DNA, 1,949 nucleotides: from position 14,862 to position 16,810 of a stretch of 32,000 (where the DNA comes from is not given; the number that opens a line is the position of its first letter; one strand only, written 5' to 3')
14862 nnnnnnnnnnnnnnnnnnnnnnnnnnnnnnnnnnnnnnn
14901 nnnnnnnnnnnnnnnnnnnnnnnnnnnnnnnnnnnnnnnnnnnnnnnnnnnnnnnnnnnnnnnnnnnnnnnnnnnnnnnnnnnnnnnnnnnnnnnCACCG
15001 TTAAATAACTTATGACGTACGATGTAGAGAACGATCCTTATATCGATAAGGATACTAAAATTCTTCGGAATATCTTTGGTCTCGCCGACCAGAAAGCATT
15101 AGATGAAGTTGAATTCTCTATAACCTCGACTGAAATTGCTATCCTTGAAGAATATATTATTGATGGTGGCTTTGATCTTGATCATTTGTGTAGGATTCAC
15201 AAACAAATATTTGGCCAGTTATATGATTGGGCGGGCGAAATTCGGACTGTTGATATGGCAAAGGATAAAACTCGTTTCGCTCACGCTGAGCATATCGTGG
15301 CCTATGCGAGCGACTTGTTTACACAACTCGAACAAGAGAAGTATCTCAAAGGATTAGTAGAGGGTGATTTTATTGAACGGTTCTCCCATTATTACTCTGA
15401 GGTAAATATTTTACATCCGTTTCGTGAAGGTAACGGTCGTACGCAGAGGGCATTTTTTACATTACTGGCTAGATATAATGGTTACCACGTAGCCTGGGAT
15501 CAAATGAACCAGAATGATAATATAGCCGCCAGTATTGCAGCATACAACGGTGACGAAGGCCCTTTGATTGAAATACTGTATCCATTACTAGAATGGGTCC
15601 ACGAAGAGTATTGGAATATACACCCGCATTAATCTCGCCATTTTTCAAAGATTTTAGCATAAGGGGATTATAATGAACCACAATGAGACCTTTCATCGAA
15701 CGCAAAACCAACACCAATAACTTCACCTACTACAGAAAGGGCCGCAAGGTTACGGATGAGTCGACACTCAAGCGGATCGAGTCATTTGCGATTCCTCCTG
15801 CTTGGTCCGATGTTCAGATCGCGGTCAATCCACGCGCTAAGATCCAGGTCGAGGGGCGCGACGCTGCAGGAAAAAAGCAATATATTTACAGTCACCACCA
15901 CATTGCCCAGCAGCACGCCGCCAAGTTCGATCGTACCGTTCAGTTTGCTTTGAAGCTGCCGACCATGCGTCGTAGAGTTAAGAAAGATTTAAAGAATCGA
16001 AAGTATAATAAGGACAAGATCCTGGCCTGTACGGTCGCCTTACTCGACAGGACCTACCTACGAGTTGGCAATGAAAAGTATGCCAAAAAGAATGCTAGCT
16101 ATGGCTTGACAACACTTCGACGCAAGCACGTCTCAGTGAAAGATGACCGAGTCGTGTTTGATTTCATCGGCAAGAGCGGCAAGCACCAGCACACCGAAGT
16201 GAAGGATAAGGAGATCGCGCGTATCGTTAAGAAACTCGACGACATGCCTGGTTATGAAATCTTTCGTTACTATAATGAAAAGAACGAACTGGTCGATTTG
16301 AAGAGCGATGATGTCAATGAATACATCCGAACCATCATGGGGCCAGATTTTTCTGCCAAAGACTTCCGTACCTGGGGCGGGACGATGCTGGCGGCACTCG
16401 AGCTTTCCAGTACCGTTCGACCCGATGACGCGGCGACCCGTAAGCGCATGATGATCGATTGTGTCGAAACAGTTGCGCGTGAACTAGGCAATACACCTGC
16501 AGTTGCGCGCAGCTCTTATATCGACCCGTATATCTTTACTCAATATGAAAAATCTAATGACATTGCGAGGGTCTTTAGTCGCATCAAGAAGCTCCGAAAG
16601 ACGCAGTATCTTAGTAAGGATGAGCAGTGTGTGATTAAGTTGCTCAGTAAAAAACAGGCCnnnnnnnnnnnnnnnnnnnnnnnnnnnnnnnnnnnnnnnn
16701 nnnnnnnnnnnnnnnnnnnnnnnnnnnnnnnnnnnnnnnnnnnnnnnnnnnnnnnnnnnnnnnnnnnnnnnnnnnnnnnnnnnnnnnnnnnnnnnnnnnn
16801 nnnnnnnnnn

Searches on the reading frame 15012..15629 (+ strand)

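Call 117: search_protein_families(library=pfam, proteins=[window:15012-15629:+], max_evalue=0.001)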
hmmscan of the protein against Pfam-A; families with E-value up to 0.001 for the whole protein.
window:15012-15629:+ (206 aa): 1 family
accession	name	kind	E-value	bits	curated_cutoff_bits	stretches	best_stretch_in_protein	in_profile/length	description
PF02661.23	Fic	-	8.6e-19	68.6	24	1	54-152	2-92/93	Fic/DOC family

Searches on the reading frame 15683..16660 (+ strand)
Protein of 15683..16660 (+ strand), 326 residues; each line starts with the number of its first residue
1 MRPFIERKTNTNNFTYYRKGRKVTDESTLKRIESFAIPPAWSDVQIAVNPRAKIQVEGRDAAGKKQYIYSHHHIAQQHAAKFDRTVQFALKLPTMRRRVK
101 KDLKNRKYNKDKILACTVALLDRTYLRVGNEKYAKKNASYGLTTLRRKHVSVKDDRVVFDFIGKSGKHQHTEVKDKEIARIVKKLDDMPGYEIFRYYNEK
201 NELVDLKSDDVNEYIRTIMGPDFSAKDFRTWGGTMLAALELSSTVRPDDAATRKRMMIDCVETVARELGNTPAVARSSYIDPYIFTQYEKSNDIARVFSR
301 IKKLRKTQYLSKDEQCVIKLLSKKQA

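Call 117: search_protein_families(library=pfam, proteins=[window:15683-16660:+], max_evalue=0.001)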
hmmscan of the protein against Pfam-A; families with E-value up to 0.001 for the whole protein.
window:15683-16660:+ (326 aa): 2 families
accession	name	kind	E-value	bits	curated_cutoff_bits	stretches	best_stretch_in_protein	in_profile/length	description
PF01028.25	Topoisom_I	-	2.8e-41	141.8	23.7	1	75-281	6-203/228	Eukaryotic DNA topoisomerase I, catalytic core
PF21338.2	Top1B_N_bact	-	7.9e-16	58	27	1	14-60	2-49/49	Bacterial DNA topoisomerase IB, N-terminal domain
